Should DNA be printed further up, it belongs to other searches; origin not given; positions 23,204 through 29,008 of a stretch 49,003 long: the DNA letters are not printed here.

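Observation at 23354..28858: Sec-signal RHS/YD toxin in a chlamydia-like genome, with no recognisable delivery apparatus nearby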

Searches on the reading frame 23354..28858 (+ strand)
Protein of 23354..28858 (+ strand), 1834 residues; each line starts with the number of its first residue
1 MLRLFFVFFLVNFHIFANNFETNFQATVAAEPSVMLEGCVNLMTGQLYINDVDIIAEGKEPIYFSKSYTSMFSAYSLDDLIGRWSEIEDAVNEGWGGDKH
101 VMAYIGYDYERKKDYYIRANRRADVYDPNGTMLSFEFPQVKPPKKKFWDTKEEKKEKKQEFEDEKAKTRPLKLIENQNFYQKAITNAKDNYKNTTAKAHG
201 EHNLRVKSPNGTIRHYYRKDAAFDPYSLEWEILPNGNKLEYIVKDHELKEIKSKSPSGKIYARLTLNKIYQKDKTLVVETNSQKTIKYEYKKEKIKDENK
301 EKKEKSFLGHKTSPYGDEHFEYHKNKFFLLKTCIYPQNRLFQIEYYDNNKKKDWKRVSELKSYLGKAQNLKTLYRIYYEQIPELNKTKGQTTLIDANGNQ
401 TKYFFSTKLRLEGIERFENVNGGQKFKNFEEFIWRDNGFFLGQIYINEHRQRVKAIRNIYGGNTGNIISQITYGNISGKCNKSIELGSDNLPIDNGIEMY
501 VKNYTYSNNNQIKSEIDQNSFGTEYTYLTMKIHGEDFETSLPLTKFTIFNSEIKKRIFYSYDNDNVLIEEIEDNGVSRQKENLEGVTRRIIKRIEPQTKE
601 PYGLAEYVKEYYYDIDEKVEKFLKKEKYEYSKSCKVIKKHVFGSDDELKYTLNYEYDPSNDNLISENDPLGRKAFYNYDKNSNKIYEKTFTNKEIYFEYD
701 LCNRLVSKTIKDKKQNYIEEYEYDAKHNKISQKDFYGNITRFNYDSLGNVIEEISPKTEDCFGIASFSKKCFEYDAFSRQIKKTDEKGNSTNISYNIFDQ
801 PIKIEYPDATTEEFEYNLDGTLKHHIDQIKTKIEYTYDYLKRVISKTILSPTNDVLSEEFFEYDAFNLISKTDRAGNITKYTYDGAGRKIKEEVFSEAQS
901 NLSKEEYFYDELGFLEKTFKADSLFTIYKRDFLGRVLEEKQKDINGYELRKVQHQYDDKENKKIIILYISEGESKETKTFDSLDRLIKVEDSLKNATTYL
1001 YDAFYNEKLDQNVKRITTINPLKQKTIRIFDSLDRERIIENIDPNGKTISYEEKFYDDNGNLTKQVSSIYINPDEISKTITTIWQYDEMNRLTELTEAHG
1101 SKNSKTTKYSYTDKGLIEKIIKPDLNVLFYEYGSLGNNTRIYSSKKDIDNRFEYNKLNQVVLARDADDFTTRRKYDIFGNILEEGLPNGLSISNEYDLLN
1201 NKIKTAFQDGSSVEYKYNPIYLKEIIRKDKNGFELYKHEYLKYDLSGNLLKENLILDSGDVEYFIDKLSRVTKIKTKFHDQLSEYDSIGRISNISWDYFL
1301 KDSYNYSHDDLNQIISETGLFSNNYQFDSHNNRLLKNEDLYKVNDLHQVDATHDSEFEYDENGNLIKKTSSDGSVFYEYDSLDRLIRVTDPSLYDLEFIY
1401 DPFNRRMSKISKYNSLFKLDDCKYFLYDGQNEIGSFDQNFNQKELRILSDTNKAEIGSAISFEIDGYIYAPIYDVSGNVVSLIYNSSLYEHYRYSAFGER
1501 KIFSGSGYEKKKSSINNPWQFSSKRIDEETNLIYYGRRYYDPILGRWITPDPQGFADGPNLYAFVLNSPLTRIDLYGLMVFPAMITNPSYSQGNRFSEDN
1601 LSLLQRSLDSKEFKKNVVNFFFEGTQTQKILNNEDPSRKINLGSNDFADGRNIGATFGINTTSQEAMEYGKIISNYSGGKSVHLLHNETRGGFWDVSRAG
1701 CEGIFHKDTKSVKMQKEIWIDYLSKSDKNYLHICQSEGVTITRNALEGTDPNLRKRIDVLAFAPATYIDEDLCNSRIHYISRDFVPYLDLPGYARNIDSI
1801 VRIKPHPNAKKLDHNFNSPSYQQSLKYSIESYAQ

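Call 4: search_protein_families(library=pfam, proteins=[window:23354-28858:+], max_evalue=0.01)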
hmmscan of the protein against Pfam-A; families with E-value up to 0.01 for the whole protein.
window:23354-28858:+ (1834 aa): 1 family
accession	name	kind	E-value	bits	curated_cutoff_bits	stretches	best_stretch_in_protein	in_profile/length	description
PF05593.20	RHS_repeat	-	4.3e-44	148.5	22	3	1359-1391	1-34/38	RHS Repeat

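Call 6: search_protein_families(library=ncbifam, proteins=[window:23354-28858:+], max_evalue=0.01)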
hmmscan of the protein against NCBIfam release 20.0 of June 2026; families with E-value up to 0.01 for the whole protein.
window:23354-28858:+ (1834 aa): 3 families
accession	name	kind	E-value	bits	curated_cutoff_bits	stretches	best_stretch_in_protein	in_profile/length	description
TIGR01643.1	YD_repeat_2x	repeat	1.2e-29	101.5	15.8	2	863-890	1-29/42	YD repeat-containing protein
NF041261.1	RHS_core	equivalog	3e-25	88.3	2000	3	1509-1578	1193-1261/1261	RHS element core protein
TIGR03696.1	Rhs_assc_core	domain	1.9e-20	73.2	32.5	1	1494-1578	1-76/76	RHS repeat-associated core domain-containing protein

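Call 10: find_encoding_contigs(protein=window:23354-28858:+, flank=10000, max_places=6)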
Protein window:23354-28858:+ (1834 aa): 3 contigs read that carry it; 2 places shown.
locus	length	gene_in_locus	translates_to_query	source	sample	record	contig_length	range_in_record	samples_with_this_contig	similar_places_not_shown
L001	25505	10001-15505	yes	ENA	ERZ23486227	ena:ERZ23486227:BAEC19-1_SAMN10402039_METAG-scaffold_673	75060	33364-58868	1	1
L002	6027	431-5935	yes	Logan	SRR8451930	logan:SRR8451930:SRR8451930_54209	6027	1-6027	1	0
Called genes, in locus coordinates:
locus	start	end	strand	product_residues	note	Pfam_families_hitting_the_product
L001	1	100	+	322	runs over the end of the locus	PF01207:Dus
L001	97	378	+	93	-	PF00708:Acylphosphatase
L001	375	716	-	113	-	-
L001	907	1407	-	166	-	PF05991:NYN_YacP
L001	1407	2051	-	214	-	PF01725:Ham1p_like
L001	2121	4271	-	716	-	PF27167:HTH_GRAD, PF27371:GRAD_C (weak), PF03449:GreA_GreB_N, PF01272:GreA_GreB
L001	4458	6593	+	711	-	PF06082:YjbH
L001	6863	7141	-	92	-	PF01807:Zn_ribbon_DnaG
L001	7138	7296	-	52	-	-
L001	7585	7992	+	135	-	-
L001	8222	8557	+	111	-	-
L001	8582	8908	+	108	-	-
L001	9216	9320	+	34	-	PF07927:HicA_toxin (weak)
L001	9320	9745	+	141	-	-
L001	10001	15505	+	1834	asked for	PF25023:TEN_YD-shell, PF05593:RHS_repeat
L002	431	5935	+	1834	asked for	PF25023:TEN_YD-shell, PF05593:RHS_repeat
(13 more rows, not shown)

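Call 44: search_solved_structures(query=window:23354-28855:+, max_evalue=0.001)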
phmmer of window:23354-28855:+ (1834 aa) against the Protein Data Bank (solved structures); distinct sequences matched with E-value up to 0.001: 25.
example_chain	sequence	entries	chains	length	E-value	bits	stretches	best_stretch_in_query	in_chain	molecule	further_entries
8h8a_A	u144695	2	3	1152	3.3e-27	97.6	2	1129-1574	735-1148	Putative Rhs-family protein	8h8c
8h8b_A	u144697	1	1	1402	1.3e-26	95.6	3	1110-1569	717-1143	Putative Rhs-family protein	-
7q97_A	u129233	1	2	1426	1.5e-26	95.4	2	1149-1578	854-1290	Rhs family protein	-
8qja_A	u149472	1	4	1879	2.1e-21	78.4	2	1356-1577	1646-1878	Putative type VI secretion system YD repeat-containing Rhs element Vgr protein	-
8cp6_B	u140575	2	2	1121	4.9e-21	77.2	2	718-957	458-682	Toxin protein Tse5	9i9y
8qjd_A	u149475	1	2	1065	7.9e-21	76.5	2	1352-1578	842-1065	Salmonella bongori Rhs core domain (residues 360-1420)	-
8qjb_A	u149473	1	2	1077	9.2e-21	76.2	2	1352-1578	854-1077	T6SS-associated Rhs core domain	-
8qjc_A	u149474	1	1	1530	1.2e-20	75.9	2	1351-1579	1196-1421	T6SS-associated Rhs core and toxin domain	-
8uy4_A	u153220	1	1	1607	1.6e-11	45.7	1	671-923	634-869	Tse15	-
6sup_A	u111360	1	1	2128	3.5e-11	44.5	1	1519-1584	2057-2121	TcdB2,TccC3,Cell division control protein 42 homolog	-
6h6e_F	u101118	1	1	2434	1.6e-10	42.3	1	1520-1580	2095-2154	TcdB2,TccC3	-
6suf_F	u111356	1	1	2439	1.6e-10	42.3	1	1520-1580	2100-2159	TcdB2,TccC3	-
8uxt_A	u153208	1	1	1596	2e-10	42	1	671-923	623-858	Tse15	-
6suq_A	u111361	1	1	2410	2.5e-10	41.6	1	1520-1579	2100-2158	TcdB2,TccC3,Genome polyprotein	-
9pt5_A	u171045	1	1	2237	6.8e-10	40.2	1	1373-1581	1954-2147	Teneurin-like protein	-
6h6g_A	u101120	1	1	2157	2e-09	38.7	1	1519-1578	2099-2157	TcdB2,TccC3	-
4o9x_A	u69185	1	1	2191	2e-09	38.7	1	1519-1578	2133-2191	TcdB2, TccC3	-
9c4k_Q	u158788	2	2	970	3e-09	38.1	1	1520-1578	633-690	Toxin subunit YenC2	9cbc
6l7i_G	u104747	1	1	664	8.3e-09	36.6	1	1493-1577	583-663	TccC2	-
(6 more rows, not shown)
